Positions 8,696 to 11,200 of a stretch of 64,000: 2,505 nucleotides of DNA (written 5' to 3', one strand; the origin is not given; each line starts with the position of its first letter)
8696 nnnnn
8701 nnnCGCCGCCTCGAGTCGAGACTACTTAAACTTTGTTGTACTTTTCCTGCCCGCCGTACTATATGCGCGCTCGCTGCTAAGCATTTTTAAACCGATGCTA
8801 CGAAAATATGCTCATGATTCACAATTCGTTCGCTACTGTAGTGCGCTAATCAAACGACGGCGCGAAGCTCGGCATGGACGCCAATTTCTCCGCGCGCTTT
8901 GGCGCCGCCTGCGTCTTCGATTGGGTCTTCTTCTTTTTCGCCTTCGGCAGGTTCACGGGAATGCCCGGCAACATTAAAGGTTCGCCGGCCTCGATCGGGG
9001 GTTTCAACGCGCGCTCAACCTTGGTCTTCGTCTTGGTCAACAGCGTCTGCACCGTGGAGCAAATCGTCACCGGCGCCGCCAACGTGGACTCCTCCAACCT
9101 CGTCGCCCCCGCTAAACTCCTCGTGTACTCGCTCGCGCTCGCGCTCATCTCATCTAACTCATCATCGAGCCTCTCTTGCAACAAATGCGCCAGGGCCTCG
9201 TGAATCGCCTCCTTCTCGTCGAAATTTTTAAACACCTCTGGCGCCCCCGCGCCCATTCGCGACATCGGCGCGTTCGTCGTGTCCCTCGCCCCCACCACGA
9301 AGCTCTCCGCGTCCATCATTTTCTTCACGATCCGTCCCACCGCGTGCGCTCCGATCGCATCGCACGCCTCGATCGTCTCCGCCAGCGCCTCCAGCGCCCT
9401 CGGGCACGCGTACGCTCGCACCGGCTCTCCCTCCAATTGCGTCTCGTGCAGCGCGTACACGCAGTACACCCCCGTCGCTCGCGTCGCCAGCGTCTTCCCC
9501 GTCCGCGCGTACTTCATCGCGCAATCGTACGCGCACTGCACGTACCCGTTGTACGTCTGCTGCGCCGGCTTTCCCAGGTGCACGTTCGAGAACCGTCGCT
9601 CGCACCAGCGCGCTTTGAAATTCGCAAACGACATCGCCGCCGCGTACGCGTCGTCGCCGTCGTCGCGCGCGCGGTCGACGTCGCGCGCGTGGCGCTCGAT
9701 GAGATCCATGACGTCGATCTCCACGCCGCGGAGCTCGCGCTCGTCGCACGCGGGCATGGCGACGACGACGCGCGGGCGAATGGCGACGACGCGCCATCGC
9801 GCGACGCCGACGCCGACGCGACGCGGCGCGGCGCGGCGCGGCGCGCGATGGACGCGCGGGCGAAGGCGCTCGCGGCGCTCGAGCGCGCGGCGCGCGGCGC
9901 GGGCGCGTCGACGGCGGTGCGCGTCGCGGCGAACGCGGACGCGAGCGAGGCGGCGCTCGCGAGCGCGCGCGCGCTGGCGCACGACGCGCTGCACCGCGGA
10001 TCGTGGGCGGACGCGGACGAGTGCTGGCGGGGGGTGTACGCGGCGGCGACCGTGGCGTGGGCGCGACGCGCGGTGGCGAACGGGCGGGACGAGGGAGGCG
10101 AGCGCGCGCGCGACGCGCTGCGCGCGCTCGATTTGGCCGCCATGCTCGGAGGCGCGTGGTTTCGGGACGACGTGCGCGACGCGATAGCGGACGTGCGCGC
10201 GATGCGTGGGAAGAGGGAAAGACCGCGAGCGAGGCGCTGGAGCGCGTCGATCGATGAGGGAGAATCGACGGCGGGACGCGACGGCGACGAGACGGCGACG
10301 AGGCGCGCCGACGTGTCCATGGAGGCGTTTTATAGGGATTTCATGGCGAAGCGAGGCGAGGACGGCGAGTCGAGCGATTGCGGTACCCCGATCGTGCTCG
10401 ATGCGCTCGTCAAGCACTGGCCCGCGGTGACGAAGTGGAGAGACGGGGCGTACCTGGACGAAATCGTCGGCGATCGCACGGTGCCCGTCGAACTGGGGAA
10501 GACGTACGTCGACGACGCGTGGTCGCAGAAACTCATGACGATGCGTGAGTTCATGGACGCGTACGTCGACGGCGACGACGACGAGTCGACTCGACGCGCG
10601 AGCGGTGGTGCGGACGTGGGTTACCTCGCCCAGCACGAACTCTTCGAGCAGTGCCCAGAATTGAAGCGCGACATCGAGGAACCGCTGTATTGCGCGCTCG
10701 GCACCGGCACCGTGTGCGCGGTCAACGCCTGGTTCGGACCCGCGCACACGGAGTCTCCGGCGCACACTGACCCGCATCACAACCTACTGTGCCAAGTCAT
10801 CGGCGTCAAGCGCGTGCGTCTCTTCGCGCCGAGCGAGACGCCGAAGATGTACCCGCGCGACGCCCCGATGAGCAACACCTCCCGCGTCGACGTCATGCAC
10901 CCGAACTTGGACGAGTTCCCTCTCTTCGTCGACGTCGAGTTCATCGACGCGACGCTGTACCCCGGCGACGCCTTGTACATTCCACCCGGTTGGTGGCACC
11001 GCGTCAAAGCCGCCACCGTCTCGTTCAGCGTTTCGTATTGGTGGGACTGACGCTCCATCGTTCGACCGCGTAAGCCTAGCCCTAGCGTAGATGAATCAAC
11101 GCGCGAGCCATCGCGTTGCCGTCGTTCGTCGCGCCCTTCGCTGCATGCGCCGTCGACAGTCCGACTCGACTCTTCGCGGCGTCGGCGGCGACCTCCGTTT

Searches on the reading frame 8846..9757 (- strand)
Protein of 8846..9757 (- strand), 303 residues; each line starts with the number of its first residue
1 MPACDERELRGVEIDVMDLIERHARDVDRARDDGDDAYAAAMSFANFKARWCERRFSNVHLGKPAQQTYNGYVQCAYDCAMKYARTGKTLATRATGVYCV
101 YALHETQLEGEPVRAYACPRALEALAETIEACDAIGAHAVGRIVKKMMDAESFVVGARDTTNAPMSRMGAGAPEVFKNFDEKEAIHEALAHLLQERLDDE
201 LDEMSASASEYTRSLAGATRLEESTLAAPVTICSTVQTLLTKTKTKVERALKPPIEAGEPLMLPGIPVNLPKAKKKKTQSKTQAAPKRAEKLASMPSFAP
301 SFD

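Call 18: search_protein_families(library=pfam, proteins=[window:8846-9757:-], max_evalue=0.001)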
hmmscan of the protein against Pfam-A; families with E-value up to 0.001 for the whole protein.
window:8846-9757:- (303 aa): 1 family
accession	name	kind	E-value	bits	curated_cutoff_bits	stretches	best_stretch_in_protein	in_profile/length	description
PF09808.14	SNAPC1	-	4.1e-20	73.1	23.8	1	40-212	16-188/191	Small nuclear RNA activating complex (SNAPc), subunit 1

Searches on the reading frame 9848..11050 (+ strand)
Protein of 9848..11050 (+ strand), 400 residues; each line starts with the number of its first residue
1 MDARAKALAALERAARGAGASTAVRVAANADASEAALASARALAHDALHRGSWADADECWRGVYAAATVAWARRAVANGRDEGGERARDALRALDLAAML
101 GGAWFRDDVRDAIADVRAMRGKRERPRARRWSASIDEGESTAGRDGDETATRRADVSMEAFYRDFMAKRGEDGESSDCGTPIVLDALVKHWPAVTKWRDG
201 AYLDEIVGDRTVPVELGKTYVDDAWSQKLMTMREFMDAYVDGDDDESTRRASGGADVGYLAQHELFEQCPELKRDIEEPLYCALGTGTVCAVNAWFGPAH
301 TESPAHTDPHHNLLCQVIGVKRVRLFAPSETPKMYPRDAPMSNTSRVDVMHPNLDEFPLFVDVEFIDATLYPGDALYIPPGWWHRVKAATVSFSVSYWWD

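Call 18: search_protein_families(library=pfam, proteins=[window:9848-11050:+], max_evalue=0.001)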
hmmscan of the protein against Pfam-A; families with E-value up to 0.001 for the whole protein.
window:9848-11050:+ (400 aa): 3 families
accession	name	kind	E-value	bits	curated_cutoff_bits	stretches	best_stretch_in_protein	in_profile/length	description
PF13621.12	Cupin_8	-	1.5e-48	166.3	27.4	1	180-400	14-247/252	Cupin-like domain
PF24472.1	ARM_KDM8_N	-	2.1e-11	44.3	27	1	18-122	18-117/125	KDM8-like, N-terminal ARM repeats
PF08007.18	JmjC_2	-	2.4e-10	40.5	22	1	289-396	23-116/127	JmjC domain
